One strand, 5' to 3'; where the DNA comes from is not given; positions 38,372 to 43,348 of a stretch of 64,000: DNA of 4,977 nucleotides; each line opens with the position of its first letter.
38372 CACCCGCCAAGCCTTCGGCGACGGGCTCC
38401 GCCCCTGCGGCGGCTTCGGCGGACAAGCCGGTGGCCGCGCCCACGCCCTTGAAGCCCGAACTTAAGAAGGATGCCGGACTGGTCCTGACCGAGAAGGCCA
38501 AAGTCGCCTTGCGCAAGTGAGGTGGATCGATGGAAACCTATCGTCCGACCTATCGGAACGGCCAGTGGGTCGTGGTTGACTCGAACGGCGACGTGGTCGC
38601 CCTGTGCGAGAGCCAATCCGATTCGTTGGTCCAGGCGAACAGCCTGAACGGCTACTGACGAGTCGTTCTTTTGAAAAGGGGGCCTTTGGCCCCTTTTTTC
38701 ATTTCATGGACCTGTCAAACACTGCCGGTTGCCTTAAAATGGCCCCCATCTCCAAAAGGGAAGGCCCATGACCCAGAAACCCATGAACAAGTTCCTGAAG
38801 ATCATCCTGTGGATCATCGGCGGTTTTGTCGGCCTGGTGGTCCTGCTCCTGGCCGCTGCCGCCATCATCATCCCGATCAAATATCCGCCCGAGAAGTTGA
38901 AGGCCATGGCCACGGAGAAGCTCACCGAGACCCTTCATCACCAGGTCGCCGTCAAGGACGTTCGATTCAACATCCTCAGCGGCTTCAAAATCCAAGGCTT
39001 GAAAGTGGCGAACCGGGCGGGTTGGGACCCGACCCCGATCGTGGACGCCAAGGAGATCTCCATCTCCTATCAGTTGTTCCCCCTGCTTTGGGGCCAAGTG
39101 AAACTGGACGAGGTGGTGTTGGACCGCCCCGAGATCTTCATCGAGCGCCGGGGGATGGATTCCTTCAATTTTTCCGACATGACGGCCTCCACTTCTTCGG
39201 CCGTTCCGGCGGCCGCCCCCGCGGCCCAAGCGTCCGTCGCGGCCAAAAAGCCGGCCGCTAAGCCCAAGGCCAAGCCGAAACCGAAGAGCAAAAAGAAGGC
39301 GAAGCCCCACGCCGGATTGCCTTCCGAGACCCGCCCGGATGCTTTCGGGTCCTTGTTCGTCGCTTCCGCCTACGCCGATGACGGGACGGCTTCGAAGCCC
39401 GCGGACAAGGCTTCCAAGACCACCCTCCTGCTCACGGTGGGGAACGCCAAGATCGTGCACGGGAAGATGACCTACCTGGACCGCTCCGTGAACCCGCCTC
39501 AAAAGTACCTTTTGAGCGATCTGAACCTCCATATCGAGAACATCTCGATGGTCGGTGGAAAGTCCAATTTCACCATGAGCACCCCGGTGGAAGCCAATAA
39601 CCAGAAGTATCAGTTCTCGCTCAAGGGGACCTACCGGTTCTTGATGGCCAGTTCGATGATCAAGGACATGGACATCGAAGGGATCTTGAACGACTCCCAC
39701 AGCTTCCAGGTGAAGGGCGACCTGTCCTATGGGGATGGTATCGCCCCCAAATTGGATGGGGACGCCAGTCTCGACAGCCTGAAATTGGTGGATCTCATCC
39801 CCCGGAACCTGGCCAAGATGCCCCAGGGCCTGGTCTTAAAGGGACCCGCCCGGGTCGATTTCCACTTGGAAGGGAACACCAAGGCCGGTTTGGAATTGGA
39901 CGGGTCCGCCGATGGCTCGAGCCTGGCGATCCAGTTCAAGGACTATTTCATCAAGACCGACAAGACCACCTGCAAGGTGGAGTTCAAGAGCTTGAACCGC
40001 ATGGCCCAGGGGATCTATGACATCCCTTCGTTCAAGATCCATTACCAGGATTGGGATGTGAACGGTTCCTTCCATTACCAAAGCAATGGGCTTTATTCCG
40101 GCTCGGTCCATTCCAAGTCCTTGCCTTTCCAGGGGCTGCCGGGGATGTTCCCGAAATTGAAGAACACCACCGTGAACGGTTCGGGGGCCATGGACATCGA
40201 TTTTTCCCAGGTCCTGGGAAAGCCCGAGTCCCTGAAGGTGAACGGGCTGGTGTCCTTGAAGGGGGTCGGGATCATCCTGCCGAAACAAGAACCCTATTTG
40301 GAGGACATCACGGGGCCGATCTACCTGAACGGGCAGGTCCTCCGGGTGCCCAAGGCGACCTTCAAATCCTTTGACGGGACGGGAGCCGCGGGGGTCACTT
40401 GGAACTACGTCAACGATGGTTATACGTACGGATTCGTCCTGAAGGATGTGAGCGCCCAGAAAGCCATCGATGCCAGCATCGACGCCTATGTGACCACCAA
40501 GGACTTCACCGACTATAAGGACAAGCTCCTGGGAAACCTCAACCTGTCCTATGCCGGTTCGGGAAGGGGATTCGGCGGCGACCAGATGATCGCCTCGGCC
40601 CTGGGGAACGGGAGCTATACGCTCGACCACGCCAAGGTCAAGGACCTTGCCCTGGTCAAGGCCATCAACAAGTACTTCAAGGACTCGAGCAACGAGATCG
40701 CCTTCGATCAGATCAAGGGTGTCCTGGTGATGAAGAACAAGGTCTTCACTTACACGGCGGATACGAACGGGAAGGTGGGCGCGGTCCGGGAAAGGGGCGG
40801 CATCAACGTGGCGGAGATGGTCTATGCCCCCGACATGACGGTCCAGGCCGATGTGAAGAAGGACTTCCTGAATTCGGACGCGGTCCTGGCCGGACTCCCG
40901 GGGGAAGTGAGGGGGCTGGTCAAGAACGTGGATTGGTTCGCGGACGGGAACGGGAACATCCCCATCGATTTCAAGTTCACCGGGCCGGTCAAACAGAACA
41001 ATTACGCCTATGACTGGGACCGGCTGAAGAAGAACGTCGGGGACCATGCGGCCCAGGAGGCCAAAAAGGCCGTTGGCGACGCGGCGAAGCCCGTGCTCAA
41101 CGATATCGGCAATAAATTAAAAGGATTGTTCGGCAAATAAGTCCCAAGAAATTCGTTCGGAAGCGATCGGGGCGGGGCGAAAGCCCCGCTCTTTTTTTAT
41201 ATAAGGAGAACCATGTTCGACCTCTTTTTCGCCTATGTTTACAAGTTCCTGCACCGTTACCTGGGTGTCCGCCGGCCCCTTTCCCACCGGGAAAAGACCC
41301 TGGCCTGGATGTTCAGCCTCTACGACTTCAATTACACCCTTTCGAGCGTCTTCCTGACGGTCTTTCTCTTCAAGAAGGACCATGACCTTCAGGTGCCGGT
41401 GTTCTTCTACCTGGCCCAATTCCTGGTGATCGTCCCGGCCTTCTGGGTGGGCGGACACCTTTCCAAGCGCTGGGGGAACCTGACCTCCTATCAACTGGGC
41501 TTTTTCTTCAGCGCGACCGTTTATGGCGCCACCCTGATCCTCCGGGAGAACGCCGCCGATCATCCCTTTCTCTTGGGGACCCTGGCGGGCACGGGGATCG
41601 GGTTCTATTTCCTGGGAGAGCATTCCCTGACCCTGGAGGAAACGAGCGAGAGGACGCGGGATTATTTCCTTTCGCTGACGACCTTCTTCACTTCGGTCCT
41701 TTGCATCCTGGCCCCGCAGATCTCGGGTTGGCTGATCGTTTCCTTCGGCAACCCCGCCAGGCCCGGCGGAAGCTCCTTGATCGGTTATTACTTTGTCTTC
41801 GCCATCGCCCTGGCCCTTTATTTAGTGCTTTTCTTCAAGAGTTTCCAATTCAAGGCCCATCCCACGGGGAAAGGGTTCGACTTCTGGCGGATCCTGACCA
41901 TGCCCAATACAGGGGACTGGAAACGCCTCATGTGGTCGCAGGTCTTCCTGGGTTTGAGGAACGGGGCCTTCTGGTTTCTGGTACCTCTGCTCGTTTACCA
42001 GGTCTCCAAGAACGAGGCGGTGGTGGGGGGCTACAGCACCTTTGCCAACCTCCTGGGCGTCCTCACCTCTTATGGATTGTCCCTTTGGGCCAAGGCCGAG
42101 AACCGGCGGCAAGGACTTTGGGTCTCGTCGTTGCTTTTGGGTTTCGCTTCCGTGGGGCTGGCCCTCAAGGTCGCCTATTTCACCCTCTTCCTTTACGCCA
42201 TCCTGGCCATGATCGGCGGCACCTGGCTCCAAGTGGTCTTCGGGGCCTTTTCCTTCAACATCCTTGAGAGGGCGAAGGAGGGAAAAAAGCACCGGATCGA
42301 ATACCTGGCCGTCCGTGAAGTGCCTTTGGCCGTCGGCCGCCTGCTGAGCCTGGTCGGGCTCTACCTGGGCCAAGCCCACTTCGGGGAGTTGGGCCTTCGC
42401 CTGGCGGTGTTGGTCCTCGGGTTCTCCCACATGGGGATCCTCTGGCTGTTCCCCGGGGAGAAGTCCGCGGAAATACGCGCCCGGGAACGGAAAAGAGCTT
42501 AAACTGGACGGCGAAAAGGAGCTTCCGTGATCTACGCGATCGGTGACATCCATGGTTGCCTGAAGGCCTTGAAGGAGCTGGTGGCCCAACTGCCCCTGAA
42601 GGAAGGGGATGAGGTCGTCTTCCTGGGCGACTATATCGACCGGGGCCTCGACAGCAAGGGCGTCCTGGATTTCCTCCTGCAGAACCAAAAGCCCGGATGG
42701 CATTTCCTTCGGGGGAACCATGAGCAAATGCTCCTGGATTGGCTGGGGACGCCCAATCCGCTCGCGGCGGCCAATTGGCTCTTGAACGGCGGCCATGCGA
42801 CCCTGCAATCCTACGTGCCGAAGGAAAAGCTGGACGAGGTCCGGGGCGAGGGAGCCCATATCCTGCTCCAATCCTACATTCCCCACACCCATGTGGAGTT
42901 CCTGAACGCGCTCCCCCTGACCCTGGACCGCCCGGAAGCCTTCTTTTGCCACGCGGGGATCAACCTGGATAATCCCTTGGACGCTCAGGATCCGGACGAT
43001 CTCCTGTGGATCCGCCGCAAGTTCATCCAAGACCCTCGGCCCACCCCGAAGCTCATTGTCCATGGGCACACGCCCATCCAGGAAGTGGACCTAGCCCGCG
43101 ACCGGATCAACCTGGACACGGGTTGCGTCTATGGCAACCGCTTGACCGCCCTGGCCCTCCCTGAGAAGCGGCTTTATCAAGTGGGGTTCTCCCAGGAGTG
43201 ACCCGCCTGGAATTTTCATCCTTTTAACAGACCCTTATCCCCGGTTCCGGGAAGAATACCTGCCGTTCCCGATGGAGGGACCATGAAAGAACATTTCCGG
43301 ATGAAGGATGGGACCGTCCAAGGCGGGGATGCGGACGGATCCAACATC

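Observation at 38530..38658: Uncalled 42-aa protein co-transcribed with recA where recX usually sits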

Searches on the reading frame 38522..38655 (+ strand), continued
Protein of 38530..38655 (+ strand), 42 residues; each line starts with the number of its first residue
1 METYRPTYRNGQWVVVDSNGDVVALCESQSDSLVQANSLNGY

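Call 74: search_dna_similar(query=window:38530-38655:+, collection=phages, mode=protein, max_evalue=10, max_rows=15)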
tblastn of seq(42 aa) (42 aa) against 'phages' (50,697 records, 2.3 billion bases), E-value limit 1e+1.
Records with a match: 24; places in all: 24; records where one place covers at least 80% of the query: 0.
Best place of each record, by identity: 60-80% 1; <60% 23.
By first word of the organism name: Klebsiella 20; Escherichia 2; Microbacterium 1; Mycobacterium 1.
By host as written in the record: Klebsiella pneumoniae 17; Escherichia coli 2; Klebsiella pneumoniae ST147-VIM1 1; Klebsiella pneumoniae KH43 1; Microbacterium foliorum NRRL B-24224 SEA 1; Klebsiella pneumoniae ST101-KPC2 1; Mycobacterium sp. Elmwood 1.
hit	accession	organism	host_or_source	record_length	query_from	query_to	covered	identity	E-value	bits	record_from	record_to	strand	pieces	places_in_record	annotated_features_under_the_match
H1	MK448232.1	Klebsiella phage ST147-VIM1phi7.2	Klebsiella pneumoniae ST147-VIM1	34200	8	31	57%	50.0%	5e+0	29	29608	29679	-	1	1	hypothetical protein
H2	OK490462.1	Klebsiella phage Kp4882-3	Klebsiella pneumoniae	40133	8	31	57%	50.0%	5e+0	29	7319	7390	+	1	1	record has no annotation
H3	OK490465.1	Klebsiella phage Kp4884-3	Klebsiella pneumoniae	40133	8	31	57%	50.0%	5e+0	29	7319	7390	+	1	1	record has no annotation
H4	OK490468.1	Klebsiella phage Kp4885-3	Klebsiella pneumoniae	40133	8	31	57%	50.0%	5e+0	29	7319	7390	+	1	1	record has no annotation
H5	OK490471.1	Klebsiella phage Kp4886-3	Klebsiella pneumoniae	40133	8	31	57%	50.0%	5e+0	29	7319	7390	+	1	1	record has no annotation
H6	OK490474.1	Klebsiella phage Kp4887-3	Klebsiella pneumoniae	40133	8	31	57%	50.0%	5e+0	29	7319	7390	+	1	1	record has no annotation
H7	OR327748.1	Klebsiella phage KpF5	Klebsiella pneumoniae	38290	8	31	57%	50.0%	5e+0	29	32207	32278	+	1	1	hypothetical protein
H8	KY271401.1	Klebsiella phage 1 LV-2017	Klebsiella pneumoniae KH43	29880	8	31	57%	50.0%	5e+0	29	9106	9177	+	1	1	none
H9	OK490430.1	Klebsiella phage Kp4871-1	Klebsiella pneumoniae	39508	8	31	57%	50.0%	5e+0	29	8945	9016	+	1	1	record has no annotation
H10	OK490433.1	Klebsiella phage Kp4872-1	Klebsiella pneumoniae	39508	8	31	57%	50.0%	5e+0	29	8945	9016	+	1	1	record has no annotation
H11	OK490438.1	Klebsiella phage Kp4873-4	Klebsiella pneumoniae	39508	8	31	57%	50.0%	5e+0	29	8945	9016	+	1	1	record has no annotation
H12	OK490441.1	Klebsiella phage Kp4874-4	Klebsiella pneumoniae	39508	8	31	57%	50.0%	5e+0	29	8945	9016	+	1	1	record has no annotation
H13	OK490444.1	Klebsiella phage Kp4875-4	Klebsiella pneumoniae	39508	8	31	57%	50.0%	5e+0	29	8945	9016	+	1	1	record has no annotation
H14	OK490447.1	Klebsiella phage Kp4876-4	Klebsiella pneumoniae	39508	8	31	57%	50.0%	5e+0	29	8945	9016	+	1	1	record has no annotation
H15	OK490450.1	Klebsiella phage Kp4877-4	Klebsiella pneumoniae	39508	8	31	57%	50.0%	5e+0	29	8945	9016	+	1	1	record has no annotation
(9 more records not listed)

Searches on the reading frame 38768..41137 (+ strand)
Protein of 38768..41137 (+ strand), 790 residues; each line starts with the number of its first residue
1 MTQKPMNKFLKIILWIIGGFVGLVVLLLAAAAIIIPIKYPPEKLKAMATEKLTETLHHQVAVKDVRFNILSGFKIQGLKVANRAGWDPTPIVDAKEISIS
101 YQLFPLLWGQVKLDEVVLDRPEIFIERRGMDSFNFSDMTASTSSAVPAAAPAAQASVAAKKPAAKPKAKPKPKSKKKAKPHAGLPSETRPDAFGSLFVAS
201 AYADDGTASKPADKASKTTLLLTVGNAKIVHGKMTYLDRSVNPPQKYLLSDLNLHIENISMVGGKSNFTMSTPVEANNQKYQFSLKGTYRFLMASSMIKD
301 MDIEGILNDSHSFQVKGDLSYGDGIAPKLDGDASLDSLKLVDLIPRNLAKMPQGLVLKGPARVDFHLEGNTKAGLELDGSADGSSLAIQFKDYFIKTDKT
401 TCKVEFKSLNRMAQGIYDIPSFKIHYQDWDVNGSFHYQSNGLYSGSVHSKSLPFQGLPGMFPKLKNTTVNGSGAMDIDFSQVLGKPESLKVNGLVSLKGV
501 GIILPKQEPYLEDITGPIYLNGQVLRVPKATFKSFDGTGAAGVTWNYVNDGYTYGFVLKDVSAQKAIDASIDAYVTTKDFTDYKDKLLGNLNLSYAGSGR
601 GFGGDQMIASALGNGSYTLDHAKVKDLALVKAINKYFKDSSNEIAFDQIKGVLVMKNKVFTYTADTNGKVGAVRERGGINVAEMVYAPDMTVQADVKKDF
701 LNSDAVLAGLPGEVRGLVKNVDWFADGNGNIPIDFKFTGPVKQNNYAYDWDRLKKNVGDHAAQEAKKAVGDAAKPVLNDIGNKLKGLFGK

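Call 6: search_protein_families(library=pfam, proteins=[window:38768-41137:+], max_evalue=1)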
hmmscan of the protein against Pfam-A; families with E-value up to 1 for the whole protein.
window:38768-41137:+ (790 aa): 3 families
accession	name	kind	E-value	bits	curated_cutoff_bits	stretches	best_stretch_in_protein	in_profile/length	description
PF05359.17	DUF748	-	4.3e-18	65.2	50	2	5-151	10-144/1037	Domain of Unknown Function (DUF748)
PF05170.20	AsmA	-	5.5e-14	52.3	29.8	1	6-162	1-153/607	AsmA family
PF25784.1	BigA_N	-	0.014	16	24.5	0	641-669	4-32/80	BigA and YdbA N-terminal beta barrel domain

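Call 16: find_homologous_proteins(query=window:38768-41137:+, max_evalue=1e-20)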
Query window:38768-41137:+ (790 aa): 24 proteins with E <= 1e-20 among 8000 candidates.
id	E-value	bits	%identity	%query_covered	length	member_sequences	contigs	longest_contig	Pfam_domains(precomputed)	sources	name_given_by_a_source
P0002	0.0e+0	1777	100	100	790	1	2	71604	PF05359.17,PF05170.21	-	-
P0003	0.0e+0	1403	77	100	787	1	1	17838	PF13116.12,PF05359.17,PF05170.21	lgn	-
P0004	0.0e+0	1044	59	100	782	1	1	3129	PF05359.17,PF05170.21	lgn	-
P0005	3.8e-275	933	54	100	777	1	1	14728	PF05359.17,PF05170.21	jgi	jgi:hypothetical protein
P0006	3.2e-263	894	53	100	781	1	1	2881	PF05359.17,PF05170.21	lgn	-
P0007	1.2e-259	882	52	100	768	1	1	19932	PF05359.17,PF05170.21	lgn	-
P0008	1.7e-258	878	51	100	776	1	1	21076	PF05359.17,PF05170.21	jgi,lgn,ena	-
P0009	4.7e-258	877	53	99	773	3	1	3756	PF05359.17,PF05170.21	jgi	jgi:hypothetical protein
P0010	1.7e-255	868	51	100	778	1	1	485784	PF13116.12,PF05359.17,PF05170.21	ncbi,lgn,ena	-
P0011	2.4e-255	868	50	100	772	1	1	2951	PF13116.12,PF05359.17,PF05170.21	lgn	-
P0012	1.0e-254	865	53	99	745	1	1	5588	PF05359.17,PF05170.21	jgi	jgi:AsmA family/AsmA-like C-terminal region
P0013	8.1e-250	849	51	100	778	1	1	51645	PF05359.17,PF05170.21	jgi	jgi:hypothetical protein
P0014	8.5e-250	849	51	99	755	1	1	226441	PF05359.17,PF05170.21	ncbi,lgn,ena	-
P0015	3.1e-248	844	50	99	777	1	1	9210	PF05359.17,PF05170.21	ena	-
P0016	2.8e-244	831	51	100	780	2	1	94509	PF13116.12,PF05359.17,PF05170.21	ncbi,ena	-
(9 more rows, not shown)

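Call 17: find_encoding_contigs(protein=P0003, flank=4000, max_places=3)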
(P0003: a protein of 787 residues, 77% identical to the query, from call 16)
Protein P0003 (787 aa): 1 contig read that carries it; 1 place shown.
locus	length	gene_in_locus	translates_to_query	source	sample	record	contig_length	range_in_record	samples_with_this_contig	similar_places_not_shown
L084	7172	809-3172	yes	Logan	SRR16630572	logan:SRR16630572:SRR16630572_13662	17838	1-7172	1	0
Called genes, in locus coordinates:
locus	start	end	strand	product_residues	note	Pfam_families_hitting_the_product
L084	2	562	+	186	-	?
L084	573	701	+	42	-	-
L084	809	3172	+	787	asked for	PF05170:AsmA, PF05359:DUF748, PF13116:YhdP (faint)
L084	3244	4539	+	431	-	PF07690:MFS_1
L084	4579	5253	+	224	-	PF00149:Metallophos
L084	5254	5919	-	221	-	PF03819:MazG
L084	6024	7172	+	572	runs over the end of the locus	PF04471:Mrr_cat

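Call 18: find_encoding_contigs(protein=P0005, flank=4000, max_places=3)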
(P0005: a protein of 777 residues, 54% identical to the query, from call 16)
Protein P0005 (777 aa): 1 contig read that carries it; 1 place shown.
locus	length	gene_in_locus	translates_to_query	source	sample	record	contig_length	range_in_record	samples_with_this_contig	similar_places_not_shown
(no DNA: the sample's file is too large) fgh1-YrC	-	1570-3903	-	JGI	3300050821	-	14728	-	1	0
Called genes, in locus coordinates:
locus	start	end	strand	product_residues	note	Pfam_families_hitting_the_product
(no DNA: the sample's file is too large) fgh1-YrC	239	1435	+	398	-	PF00154:RecA_N, PF08423:Rad51, PF06745:ATPase (weak), PF01637:ATPase_2 (faint), PF21096:RecA_C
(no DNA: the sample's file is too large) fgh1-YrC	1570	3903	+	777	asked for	PF05170:AsmA, PF05359:DUF748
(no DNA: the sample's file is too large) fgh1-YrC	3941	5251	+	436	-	-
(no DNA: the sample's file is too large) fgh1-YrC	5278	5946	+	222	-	PF00149:Metallophos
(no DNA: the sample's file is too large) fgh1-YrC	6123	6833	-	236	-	PF03819:MazG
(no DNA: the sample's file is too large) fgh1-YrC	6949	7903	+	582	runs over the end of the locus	PF04471:Mrr_cat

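Call 19: find_encoding_contigs(protein=P0010, flank=4000, max_places=3)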
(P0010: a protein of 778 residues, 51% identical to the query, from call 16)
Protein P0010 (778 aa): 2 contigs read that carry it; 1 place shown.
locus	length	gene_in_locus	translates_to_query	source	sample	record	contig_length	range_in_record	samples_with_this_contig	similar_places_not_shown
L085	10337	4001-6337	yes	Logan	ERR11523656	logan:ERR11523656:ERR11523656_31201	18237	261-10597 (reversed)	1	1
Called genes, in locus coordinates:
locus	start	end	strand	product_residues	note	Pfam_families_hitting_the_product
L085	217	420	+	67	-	PF00313:CSD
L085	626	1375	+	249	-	PF02585:PIG-L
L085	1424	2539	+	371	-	PF00515:TPR_1 (weak), PF07719:TPR_2, PF13181:TPR_8 (faint), PF13428:TPR_14 (faint), PF13432:TPR_16 (weak), PF14559:TPR_19 (weak), PF21033:RMD1-3 (faint)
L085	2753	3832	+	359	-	PF00154:RecA_N, PF08423:Rad51, PF06745:ATPase (weak), PF21096:RecA_C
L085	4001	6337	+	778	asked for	PF05170:AsmA, PF05359:DUF748, PF13116:YhdP (faint)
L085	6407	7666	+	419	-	PF07690:MFS_1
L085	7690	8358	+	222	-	PF00149:Metallophos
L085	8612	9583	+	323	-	PF08450:SGL (faint), PF24684:Vgb_lyase (faint), PF25021:TEN_NHL (faint), PF01436:NHL (weak)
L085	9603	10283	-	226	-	PF03819:MazG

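Call 25: find_encoding_contigs(protein=P0004, flank=4000, max_places=3)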
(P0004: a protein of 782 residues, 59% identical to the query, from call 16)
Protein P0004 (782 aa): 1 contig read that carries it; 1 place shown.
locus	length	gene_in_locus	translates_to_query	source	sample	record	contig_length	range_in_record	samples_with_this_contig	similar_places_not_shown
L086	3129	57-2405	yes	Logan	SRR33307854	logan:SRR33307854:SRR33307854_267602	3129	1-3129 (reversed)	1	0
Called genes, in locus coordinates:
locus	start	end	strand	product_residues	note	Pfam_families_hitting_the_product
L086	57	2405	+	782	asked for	PF05170:AsmA, PF05359:DUF748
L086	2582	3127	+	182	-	?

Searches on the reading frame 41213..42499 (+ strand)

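Call 70: search_protein_families(library=pfam, proteins=[window:41213-42499:+], max_evalue=0.001)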
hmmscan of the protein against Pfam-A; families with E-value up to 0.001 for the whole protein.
window:41213-42499:+ (429 aa): 1 family
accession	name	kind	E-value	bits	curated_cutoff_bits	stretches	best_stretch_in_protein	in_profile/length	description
PF07690.21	MFS_1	-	2e-06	27.4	33.4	1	33-356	4-325/347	Major Facilitator Superfamily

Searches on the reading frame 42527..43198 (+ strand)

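Call 70: search_protein_families(library=pfam, proteins=[window:42527-43198:+], max_evalue=0.001)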
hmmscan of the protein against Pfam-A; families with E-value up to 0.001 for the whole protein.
window:42527-43198:+ (224 aa): 2 families
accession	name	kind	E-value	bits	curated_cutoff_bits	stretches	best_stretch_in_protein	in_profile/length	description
PF00149.33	Metallophos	-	2.4e-20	74.2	21.5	1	2-185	3-159/191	Calcineurin-like phosphoesterase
PF12850.12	Metallophos_2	-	0.00054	20.4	27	0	2-203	3-137/154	Calcineurin-like phosphoesterase superfamily domain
